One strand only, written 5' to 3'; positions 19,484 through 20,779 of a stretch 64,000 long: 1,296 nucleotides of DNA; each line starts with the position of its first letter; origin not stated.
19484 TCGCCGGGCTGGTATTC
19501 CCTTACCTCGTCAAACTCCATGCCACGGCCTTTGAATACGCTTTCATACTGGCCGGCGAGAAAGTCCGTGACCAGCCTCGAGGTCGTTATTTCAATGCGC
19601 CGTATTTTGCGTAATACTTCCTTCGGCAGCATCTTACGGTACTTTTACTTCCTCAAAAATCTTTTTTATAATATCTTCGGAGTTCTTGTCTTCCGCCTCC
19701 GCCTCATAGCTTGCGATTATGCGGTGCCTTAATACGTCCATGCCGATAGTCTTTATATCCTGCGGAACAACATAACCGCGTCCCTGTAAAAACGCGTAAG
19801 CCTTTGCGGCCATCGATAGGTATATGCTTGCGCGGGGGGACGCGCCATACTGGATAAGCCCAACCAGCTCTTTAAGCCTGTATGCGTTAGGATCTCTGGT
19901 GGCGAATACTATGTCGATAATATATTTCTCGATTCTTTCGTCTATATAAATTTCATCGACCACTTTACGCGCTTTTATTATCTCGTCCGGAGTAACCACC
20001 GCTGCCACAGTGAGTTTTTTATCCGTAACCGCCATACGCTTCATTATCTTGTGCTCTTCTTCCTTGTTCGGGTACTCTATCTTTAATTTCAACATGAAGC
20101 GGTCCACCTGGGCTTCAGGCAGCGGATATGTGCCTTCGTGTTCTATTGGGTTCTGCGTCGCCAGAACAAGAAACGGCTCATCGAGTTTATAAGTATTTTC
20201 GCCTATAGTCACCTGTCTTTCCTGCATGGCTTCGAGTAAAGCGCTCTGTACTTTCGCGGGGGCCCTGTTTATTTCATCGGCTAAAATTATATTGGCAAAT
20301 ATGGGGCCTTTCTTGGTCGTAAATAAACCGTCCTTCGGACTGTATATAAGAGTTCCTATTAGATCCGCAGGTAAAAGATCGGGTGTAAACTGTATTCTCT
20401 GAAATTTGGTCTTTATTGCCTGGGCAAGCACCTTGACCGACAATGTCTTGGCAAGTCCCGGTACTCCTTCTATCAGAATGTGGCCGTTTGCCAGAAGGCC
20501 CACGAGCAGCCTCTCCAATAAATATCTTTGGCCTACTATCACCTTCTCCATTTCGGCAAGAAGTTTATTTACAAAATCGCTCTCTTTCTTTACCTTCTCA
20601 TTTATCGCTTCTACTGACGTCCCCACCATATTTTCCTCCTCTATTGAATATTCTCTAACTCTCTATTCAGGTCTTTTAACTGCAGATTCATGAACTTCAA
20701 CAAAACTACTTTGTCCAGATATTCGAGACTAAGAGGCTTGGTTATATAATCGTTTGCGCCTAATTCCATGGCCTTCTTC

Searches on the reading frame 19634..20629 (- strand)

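Call 64: search_protein_families(library=pfam, proteins=[window:19634-20629:-], max_evalue=0.0001)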
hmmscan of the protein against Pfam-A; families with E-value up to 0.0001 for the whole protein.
window:19634-20629:- (331 aa): 7 families
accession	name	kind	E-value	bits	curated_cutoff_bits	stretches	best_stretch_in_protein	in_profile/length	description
PF07726.17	AAA_3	-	3.1e-65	218.4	27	1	50-180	1-131/131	ATPase family associated with various cellular activities (AAA)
PF17863.7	AAA_lid_2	-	1.3e-21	76.5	22.7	1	259-324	9-74/74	AAA lid domain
PF20030.5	bpMoxR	-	4.8e-16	58.9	27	1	20-217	3-200/205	MoxR domain in the MoxR-vWA-beta-propeller ternary systems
PF07728.20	AAA_5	-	1.4e-14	54.7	22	1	50-178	1-139/139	AAA domain (dynein-related subfamily)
PF05496.18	RuvB_N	-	4.2e-06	27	27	0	49-142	34-115/159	Holliday junction DNA helicase RuvB P-loop domain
PF00158.32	Sigma54_activat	-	1.8e-05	24.9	20.2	1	48-163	22-146/168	Sigma-54 interaction domain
PF00004.35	AAA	-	3.7e-05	24.6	21.2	0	51-161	1-110/131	ATPase family associated with various cellular activities (AAA)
